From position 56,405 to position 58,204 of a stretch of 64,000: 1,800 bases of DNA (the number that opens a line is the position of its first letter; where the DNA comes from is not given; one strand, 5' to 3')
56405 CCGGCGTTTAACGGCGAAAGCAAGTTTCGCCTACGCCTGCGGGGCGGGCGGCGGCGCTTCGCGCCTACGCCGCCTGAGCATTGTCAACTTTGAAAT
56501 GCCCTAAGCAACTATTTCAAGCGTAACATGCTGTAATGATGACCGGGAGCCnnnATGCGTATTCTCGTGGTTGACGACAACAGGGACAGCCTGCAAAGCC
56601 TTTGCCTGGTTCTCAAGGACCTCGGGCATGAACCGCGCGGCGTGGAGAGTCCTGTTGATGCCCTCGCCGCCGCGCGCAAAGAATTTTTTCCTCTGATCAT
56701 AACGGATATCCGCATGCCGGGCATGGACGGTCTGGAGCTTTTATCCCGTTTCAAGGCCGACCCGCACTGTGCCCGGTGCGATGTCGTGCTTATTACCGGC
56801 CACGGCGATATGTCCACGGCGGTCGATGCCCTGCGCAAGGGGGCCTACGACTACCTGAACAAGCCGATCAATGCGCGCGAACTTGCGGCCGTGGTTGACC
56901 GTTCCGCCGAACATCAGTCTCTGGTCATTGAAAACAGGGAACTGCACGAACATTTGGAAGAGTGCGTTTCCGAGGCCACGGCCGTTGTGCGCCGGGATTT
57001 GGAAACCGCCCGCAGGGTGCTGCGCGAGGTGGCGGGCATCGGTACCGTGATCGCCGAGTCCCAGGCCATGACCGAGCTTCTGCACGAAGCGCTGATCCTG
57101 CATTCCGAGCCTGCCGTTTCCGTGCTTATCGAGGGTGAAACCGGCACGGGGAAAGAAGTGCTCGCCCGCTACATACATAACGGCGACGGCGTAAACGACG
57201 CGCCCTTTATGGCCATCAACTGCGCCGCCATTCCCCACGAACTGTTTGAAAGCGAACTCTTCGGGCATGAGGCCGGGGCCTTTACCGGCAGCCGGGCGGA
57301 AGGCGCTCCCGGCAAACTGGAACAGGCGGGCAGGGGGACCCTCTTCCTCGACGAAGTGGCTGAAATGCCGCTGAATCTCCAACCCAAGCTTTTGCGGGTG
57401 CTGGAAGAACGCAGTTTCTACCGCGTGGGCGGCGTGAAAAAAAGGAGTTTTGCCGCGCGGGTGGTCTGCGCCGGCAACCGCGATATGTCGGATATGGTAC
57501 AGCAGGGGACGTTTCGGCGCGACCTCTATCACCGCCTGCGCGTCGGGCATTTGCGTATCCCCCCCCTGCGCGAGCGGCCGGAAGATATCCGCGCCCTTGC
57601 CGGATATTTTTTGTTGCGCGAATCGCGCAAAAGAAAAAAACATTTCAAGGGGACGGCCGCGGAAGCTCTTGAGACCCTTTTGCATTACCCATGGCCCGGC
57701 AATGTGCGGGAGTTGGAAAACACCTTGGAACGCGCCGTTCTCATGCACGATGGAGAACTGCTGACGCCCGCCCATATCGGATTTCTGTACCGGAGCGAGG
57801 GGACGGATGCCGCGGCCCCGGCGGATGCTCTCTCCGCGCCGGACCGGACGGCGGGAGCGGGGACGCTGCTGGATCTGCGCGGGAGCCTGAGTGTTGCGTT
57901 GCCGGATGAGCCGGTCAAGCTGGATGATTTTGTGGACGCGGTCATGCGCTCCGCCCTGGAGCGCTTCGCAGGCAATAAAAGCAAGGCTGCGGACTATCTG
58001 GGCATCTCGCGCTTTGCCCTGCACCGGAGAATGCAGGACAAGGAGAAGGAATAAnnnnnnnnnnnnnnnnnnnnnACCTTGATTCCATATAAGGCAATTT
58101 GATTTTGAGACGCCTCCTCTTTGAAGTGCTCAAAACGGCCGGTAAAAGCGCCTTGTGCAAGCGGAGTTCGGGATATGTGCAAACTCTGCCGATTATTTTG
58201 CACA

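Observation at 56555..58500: NtrC-type regulator followed by enhancer, sigma54 promoter and a structured non-coding RNA: LuxO/Qrr-like module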

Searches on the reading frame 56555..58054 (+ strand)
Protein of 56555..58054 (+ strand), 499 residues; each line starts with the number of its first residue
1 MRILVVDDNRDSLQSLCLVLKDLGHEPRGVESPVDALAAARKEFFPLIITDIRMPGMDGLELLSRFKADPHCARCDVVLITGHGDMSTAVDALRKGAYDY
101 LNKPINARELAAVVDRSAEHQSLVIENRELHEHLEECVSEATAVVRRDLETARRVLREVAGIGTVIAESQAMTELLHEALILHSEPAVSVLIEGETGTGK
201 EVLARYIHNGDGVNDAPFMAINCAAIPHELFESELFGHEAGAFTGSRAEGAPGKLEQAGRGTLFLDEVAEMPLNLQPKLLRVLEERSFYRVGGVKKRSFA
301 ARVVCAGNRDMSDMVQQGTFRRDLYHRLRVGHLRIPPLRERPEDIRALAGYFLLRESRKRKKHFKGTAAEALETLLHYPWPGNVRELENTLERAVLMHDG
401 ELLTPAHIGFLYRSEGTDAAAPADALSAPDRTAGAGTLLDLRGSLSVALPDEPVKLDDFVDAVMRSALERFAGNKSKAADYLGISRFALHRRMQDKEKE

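Call 7: search_protein_families(library=pfam, proteins=[window:56555-58054:+])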
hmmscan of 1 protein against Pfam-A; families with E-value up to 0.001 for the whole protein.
window:56555-58054:+ (499 aa): 7 families
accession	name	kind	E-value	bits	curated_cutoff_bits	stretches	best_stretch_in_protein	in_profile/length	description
PF00158.32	Sigma54_activat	-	2.6e-61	206.6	20.2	1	166-333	2-167/168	Sigma-54 interaction domain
PF25601.1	AAA_lid_14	-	9.9e-25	86.6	27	1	339-419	1-81/87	AAA+ ATPase lid domain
PF00072.30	Response_reg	-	1.2e-24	87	30.2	1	3-114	1-110/111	Response regulator receiver domain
PF14532.12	Sigma54_activ_2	-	1.2e-19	71.4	25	1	167-338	2-138/138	Sigma-54 interaction domain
PF02954.25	HTH_8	-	7.5e-10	38.8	22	1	463-494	9-40/42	Bacterial regulatory protein, Fis family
PF07728.20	AAA_5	-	1.1e-05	25.9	22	1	190-311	2-125/139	AAA domain (dynein-related subfamily)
PF01078.27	Mg_chelatase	-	2.6e-05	24.1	20.3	0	241-303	88-150/207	Magnesium chelatase, subunit ChlI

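Call 14: find_related_loci(query=window:56555-58051:+, collection=genome_contigs, flank=4000)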
Query window:56555-58051:+ (499 aa) in genome_contigs; peptide patterns used: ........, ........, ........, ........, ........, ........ (x = any residue, [..] = any of these).
600 stretches matched a pattern (row limit reached: there are more); 510 encode a relative of the query (tblastn E <= 1e-3); the best 80 are kept; 80 distinct loci.
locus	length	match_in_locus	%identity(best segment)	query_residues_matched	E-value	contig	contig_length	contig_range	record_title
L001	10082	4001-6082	45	1-494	1e-132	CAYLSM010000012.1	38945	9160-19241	MAG TPA_asm: uncultured Gemmatimonadales bacterium isolate binchicken_co20_334 genome assembly, contig: NODE_2298_length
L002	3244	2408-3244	63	1-279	5e-114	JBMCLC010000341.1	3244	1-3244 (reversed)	MAG: Oceanidesulfovibrio sp. isolate D1M03_22 NODE_16405_length_3244_cov_3.535591, whole genome shotgun sequence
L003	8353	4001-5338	38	2-494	2e-89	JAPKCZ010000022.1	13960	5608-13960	MAG: Kiritimatiellae bacterium isolate ANT-77 NODE_1070_length_13960_cov_4.228767, whole genome shotgun sequence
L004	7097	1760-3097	37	1-494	1e-89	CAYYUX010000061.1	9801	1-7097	MAG TPA_asm: uncultured Thermodesulfobacteriota bacterium isolate SRP216583_co1_141 genome assembly, contig: NODE_6813_l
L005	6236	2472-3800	37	3-494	4e-89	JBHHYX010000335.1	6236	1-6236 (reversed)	MAG: Acidobacteriota bacterium isolate Maj_2_bin.26 NODE_7444_length_6236_cov_7.505905, whole genome shotgun sequence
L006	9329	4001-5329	39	1-495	1e-86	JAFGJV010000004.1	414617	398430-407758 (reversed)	MAG: Spirochaetales bacterium isolate Zod_Metabat.296 k87_1056889, whole genome shotgun sequence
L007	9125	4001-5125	40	3-403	5e-85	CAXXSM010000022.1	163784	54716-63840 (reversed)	MAG: bacterium isolate 04c6e7c0-51ca-4241-8bf9-7f12ca1f9b1d genome assembly, contig: contig_22, whole genome shotgun seq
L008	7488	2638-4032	38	2-493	2e-84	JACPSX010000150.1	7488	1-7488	MAG: Candidatus Tectomicrobia bacterium isolate NC_groundwater_717_Ag_S-0.2um_59_8 S36_SO-2_scaffold_286196, whole genom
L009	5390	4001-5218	39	35-494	4e-83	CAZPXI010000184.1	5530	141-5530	MAG TPA_asm: uncultured Desulfobulbus sp. isolate SRP128015_co3_35 genome assembly, contig: NODE_20061_length_5530_cov_4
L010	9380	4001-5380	38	3-495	2e-82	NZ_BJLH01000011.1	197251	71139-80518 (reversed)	Vibrio comitans NBRC 102076 sequence11, whole genome shotgun sequence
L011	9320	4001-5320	37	1-494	1e-82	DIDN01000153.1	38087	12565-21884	MAG TPA_asm: Deltaproteobacteria bacterium UBA5799 UBA5799_contig_362, whole genome shotgun sequence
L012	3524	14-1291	37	2-485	7e-83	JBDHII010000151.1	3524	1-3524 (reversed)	MAG: Gemmatimonadota bacterium isolate BHB10-2_Bin_169 BHB10-2_Bin_169_scaffold_429111, whole genome shotgun sequence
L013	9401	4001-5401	37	2-495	2e-81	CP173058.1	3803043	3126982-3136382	Morganella morganii strain CYJ1 chromosome, complete genome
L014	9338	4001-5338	35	2-494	4e-81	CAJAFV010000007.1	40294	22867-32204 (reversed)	MAG: uncultured Geobacteraceae bacterium isolate A-4_bin-085 genome assembly, contig: bin-085:07/99, whole genome shotgu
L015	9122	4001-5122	42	3-402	4e-81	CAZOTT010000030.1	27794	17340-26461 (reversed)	MAG TPA_asm: uncultured Acidobacteriota bacterium isolate SRP163575_co1_157 genome assembly, contig: NODE_3383_length_27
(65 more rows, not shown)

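Call 16: find_homologous_proteins(query=window:56555-58051:+, max_evalue=1e-60)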
Query window:56555-58051:+ (499 aa): 6369 proteins with E <= 1e-60 among 8000 candidates; the best 120 are listed.
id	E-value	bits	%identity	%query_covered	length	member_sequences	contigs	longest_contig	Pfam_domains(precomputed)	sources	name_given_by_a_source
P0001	0.0e+0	1107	100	100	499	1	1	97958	PF00158.33,PF25601.2,PF02954.26,PF14532.13,PF07728.21,PF00072.31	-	-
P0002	8.9e-280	946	82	100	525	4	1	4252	PF00158.33,PF25601.2,PF02954.26,PF14532.13,PF07728.21,PF00072.31,PF01078.28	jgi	jgi:DNA-binding NtrC family response regulator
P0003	2.8e-273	925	82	100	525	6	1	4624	PF00158.33,PF25601.2,PF02954.26,PF14532.13,PF07728.21,PF00072.31,PF01078.28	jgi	jgi:DNA-binding NtrC family response regulator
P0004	2.8e-260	882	82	100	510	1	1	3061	PF00158.33,PF25601.2,PF02954.26,PF14532.13,PF07728.21,PF00072.31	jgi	jgi:DNA-binding NtrC family response regulator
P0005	4.4e-243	825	74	100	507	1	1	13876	PF00158.33,PF25601.2,PF02954.26,PF14532.13,PF00072.31,PF01078.28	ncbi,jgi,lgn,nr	ncbi:MAG: sigma-54 dependent transcriptional regulator [Desulfovibrio sp.]|jgi:DNA-binding NtrC fami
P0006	1.2e-242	824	74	100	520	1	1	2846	PF00158.33,PF25601.2,PF02954.26,PF14532.13,PF00072.31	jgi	jgi:DNA-binding NtrC family response regulator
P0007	3.7e-241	819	74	100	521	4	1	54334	PF00158.33,PF25601.2,PF02954.26,PF14532.13,PF07728.21,PF00072.31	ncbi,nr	ncbi:MAG: sigma-54 dependent transcriptional regulator [Desulfovibrio sp.]|nr:sigma-54 dependent tra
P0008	1.6e-234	797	74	100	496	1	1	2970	PF00158.33,PF25601.2,PF02954.26,PF14532.13,PF00072.31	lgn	-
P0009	4.1e-234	796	73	99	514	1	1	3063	PF00158.33,PF25601.2,PF02954.26,PF14532.13,PF07728.21,PF00072.31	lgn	-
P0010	4.8e-234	796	74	100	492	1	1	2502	PF00158.33,PF25601.2,PF02954.26,PF14532.13,PF00072.31,PF01078.28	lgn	-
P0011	1.9e-233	794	70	100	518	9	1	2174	PF00158.33,PF25601.2,PF02954.26,PF14532.13,PF00072.31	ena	-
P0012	1.1e-232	791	72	99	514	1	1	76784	PF00158.33,PF25601.2,PF02954.26,PF14532.13,PF07728.21,PF00072.31,PF01078.28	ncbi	-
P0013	2.0e-232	790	71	100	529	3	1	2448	PF00158.33,PF25601.2,PF02954.26,PF14532.13,PF07728.21,PF00072.31,PF01078.28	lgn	-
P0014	2.7e-232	790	73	100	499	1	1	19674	PF00158.33,PF25601.2,PF02954.26,PF14532.13,PF00072.31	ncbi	-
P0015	7.9e-231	785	72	99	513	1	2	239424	PF00158.33,PF25601.2,PF02954.26,PF14532.13,PF07728.21,PF00072.31,PF01078.28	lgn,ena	-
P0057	1.1e-211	722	69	100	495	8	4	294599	PF00158.33,PF25601.2,PF02954.26,PF14532.13,PF07728.21,PF00072.31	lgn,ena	-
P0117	1.2e-188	646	62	99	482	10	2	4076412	PF00158.33,PF25601.2,PF02954.26,PF14532.13,PF00072.31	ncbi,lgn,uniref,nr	ncbi:sigma-54 dependent transcriptional regulator [Desulfovibrio subterraneus]|uniref:sigma-54-depen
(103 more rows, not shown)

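Call 17: find_encoding_contigs(protein=P0003, flank=4000, max_places=3)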
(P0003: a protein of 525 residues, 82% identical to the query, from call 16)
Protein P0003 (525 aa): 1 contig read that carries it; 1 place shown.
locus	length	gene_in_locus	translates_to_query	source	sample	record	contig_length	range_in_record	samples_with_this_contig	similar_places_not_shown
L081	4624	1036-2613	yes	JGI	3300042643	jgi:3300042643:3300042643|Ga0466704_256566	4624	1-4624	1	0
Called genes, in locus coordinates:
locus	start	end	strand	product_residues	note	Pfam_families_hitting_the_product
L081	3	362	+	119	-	?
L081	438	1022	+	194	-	PF01713:Smr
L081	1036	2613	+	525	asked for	PF00072:Response_reg, PF00158:Sigma54_activat, PF01078:Mg_chelatase (faint), PF14532:Sigma54_activ_2, PF07728:AAA_5 (weak), PF25601:AAA_lid_14, PF02954:HTH_8 (weak)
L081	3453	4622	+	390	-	?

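Call 18: find_encoding_contigs(protein=P0007, flank=4000, max_places=3)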
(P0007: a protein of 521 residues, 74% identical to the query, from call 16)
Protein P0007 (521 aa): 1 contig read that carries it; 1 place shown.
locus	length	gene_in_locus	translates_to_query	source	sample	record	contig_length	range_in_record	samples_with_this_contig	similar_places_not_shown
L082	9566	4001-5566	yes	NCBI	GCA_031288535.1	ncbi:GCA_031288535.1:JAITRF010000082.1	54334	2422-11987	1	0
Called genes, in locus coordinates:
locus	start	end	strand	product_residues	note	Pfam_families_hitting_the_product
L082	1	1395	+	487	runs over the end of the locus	PF01406:tRNA-synt_1e, PF01921:tRNA-synt_1f (faint), PF09334:tRNA-synt_1g (weak), PF09190:DALR_2, PF23493:CysS_C (weak)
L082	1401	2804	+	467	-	PF13428:TPR_14 (faint), PF01435:Peptidase_M48, PF13432:TPR_16 (faint), PF14559:TPR_19 (faint), PF07719:TPR_2 (faint)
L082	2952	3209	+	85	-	PF02604:PhdYeFM_antitox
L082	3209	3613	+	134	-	PF01850:PIN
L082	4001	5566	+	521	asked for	PF00072:Response_reg, PF00158:Sigma54_activat, PF14532:Sigma54_activ_2, PF07728:AAA_5 (faint), PF25601:AAA_lid_14, PF02954:HTH_8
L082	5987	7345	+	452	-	PF02878:PGM_PMM_I, PF02879:PGM_PMM_II, PF02880:PGM_PMM_III, PF00408:PGM_PMM_IV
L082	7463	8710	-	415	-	PF01464:SLT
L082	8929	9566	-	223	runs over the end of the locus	PF09335:VTT_dom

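Call 19: find_encoding_contigs(protein=P0015, flank=4000, max_places=3)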
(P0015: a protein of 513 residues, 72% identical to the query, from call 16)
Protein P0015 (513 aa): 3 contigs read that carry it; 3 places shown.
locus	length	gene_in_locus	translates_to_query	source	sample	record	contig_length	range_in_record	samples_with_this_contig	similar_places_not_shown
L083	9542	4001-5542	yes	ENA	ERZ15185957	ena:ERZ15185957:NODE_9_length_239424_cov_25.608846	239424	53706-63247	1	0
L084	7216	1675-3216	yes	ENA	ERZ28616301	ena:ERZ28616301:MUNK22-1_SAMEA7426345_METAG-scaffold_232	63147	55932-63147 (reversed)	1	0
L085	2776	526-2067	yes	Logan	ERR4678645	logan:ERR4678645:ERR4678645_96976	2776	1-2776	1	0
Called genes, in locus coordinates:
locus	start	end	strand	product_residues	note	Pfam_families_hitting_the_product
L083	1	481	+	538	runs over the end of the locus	PF13167:GTP-bdg_N, PF16360:GTP-bdg_M, PF03193:RsgA_GTPase (faint), PF00350:Dynamin_N (faint), PF01926:MMR_HSR1, PF02421:FeoB_N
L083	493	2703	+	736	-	PF23139:OB_YrrC, PF14520:HHH_5 (weak), PF14490:HHH_RecD2, PF05970:PIF1 (weak), PF13245:AAA_19, PF13604:AAA_30, PF18335:SH3_13, PF13538:UvrD_C_2, +4 more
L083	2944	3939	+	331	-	PF00710:Asparaginase, PF17763:Asparaginase_C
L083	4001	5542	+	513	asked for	PF00072:Response_reg, PF00158:Sigma54_activat, PF14532:Sigma54_activ_2, PF01078:Mg_chelatase (faint), PF07728:AAA_5 (weak), PF25601:AAA_lid_14, PF02954:HTH_8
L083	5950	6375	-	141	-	PF07883:Cupin_2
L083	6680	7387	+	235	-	PF13559:DUF4129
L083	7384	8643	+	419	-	PF14258:DUF4350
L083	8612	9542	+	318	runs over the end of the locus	PF20030:bpMoxR, PF01078:Mg_chelatase (faint), PF07726:AAA_3, PF07728:AAA_5, PF17863:AAA_lid_2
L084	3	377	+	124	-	?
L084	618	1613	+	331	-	PF00710:Asparaginase, PF17763:Asparaginase_C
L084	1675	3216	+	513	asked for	PF00072:Response_reg, PF00158:Sigma54_activat, PF14532:Sigma54_activ_2, PF01078:Mg_chelatase (faint), PF07728:AAA_5 (weak), PF25601:AAA_lid_14, PF02954:HTH_8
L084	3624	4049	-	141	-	PF07883:Cupin_2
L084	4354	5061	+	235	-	PF13559:DUF4129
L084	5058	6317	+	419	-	PF14258:DUF4350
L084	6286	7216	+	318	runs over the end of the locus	PF20030:bpMoxR, PF01078:Mg_chelatase (faint), PF07726:AAA_3, PF07728:AAA_5, PF17863:AAA_lid_2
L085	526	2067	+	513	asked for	PF00072:Response_reg, PF00158:Sigma54_activat, PF14532:Sigma54_activ_2, PF01078:Mg_chelatase (faint), PF07728:AAA_5 (weak), PF25601:AAA_lid_14, PF02954:HTH_8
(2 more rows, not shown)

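Call 26: find_encoding_contigs(protein=P0012, flank=3000, max_places=2)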
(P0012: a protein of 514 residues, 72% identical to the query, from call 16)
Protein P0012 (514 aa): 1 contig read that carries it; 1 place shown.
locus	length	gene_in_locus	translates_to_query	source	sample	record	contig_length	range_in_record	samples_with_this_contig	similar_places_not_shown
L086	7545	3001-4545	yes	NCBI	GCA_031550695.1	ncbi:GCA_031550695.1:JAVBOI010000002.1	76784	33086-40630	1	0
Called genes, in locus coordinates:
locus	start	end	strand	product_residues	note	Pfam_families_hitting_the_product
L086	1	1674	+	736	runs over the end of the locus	PF23139:OB_YrrC, PF14490:HHH_RecD2, PF05970:PIF1 (weak), PF13086:AAA_11 (weak), PF13245:AAA_19, PF13604:AAA_30, PF18335:SH3_13, PF13538:UvrD_C_2, +3 more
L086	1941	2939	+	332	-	PF00710:Asparaginase, PF17763:Asparaginase_C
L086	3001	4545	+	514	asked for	PF00072:Response_reg, PF00158:Sigma54_activat, PF01078:Mg_chelatase (faint), PF14532:Sigma54_activ_2, PF07728:AAA_5 (weak), PF25601:AAA_lid_14, PF02954:HTH_8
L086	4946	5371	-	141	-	PF07883:Cupin_2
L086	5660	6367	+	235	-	PF13559:DUF4129 (weak)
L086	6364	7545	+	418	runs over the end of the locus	PF14258:DUF4350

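Call 27: find_encoding_contigs(protein=P0057, flank=3000, max_places=2)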
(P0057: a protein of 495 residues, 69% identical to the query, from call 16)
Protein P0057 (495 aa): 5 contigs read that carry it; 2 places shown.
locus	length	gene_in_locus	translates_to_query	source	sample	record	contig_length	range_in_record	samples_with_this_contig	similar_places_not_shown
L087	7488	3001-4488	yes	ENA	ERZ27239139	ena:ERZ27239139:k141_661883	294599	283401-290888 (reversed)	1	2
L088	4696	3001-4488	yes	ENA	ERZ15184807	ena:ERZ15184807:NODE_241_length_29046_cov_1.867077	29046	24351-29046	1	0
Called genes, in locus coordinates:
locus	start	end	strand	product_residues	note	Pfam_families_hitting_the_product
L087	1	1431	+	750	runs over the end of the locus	PF00317:Ribonuc_red_lgN, PF02867:Ribonuc_red_lgC, PF12637:TSCPD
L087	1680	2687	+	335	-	PF00710:Asparaginase, PF17763:Asparaginase_C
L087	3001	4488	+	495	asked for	PF00072:Response_reg, PF00158:Sigma54_activat, PF14532:Sigma54_activ_2, PF07728:AAA_5 (faint), PF25601:AAA_lid_14, PF02954:HTH_8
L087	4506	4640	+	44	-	-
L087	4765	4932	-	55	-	-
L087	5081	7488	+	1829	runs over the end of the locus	PF13205:Big_5 (faint), PF11974:bMG3, PF01835:MG2, PF17972:bMG5, PF17962:bMG6, PF07703:A2M_BRD, PF00207:A2M (faint), PF17973:bMG10, +1 more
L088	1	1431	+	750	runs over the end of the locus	PF00317:Ribonuc_red_lgN, PF02867:Ribonuc_red_lgC, PF12637:TSCPD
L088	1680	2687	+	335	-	PF00710:Asparaginase, PF17763:Asparaginase_C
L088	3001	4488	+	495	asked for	PF00072:Response_reg, PF00158:Sigma54_activat, PF14532:Sigma54_activ_2, PF07728:AAA_5 (faint), PF25601:AAA_lid_14, PF02954:HTH_8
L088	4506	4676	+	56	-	-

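Call 28: find_encoding_contigs(protein=P0117, flank=3000, max_places=2)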
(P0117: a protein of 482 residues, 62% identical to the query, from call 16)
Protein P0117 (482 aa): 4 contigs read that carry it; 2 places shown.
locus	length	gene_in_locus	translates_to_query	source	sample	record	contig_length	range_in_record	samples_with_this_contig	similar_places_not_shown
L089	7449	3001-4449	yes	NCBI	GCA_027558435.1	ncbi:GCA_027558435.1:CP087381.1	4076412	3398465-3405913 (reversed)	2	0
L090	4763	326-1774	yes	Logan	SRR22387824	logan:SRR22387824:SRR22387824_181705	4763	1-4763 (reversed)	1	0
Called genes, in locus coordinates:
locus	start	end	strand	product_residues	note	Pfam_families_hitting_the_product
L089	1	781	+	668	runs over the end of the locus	PF00072:Response_reg, PF00512:HisKA, PF02518:HATPase_c, PF00072:Response_reg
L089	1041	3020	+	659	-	PF00989:PAS (faint), PF08448:PAS_4 (faint), PF13188:PAS_8 (weak), PF00512:HisKA, PF02518:HATPase_c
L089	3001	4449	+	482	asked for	PF00072:Response_reg, PF00158:Sigma54_activat, PF14532:Sigma54_activ_2, PF25601:AAA_lid_14, PF02954:HTH_8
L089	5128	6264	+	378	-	PF13458:Peripla_BP_6, PF13433:Peripla_BP_5, PF01094:ANF_receptor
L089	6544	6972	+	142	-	PF02082:Rrf2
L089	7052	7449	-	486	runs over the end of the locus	PF02554:CstA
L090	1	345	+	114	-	?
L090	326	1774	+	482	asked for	PF00072:Response_reg, PF00158:Sigma54_activat, PF14532:Sigma54_activ_2, PF25601:AAA_lid_14, PF02954:HTH_8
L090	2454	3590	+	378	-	PF13458:Peripla_BP_6, PF13433:Peripla_BP_5, PF01094:ANF_receptor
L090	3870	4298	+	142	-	PF02082:Rrf2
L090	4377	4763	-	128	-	?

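Call 35: find_encoding_contigs(protein=P0002, flank=2500, max_places=2)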
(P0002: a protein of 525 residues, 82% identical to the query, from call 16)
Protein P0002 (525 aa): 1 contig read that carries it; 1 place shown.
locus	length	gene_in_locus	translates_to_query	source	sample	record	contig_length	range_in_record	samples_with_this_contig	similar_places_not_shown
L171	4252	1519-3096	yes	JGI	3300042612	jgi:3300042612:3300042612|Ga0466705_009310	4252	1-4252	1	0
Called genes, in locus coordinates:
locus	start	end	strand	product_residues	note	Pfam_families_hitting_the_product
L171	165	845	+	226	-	PF02492:cobW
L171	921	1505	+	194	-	PF01713:Smr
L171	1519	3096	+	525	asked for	PF00072:Response_reg, PF00158:Sigma54_activat, PF01078:Mg_chelatase (faint), PF14532:Sigma54_activ_2, PF07728:AAA_5 (weak), PF25601:AAA_lid_14, PF02954:HTH_8 (weak)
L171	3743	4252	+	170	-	?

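Call 36: find_encoding_contigs(protein=P0005, flank=2500, max_places=2)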
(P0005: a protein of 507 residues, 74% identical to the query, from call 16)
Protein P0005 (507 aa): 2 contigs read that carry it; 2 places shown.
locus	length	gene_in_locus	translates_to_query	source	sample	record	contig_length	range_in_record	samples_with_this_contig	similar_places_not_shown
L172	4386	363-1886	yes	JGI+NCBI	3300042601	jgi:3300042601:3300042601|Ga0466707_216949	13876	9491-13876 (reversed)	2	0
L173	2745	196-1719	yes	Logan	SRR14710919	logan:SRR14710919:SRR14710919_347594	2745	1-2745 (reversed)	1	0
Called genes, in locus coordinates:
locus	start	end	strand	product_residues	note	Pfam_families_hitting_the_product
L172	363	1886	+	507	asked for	PF00072:Response_reg, PF00158:Sigma54_activat, PF01078:Mg_chelatase (faint), PF14532:Sigma54_activ_2, PF25601:AAA_lid_14, PF02954:HTH_8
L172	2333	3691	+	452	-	PF02878:PGM_PMM_I, PF02879:PGM_PMM_II, PF02880:PGM_PMM_III, PF00408:PGM_PMM_IV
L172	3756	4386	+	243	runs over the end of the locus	PF01479:S4, PF00849:PseudoU_synth_2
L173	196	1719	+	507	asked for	PF00072:Response_reg, PF00158:Sigma54_activat, PF01078:Mg_chelatase (faint), PF14532:Sigma54_activ_2, PF25601:AAA_lid_14, PF02954:HTH_8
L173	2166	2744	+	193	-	?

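Call 37: find_encoding_contigs(protein=P0014, flank=2500, max_places=2)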
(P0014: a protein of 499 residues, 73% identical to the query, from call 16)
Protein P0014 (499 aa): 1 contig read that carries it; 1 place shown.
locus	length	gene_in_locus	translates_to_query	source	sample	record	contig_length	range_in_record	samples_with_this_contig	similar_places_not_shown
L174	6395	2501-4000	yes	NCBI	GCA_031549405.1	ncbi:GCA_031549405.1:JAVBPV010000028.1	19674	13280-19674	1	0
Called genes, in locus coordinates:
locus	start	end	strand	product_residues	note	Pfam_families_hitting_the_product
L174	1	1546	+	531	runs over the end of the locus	PF21277:T6SS_VgrG3-like_C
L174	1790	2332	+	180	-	PF04972:BON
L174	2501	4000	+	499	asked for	PF00072:Response_reg, PF00158:Sigma54_activat, PF14532:Sigma54_activ_2, PF25601:AAA_lid_14, PF02954:HTH_8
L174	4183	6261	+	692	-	PF02743:dCache_1, PF22673:MCP-like_PDC_1 (faint), PF17201:Cache_3-Cache_2 (weak), PF00672:HAMP (faint), PF00015:MCPsignal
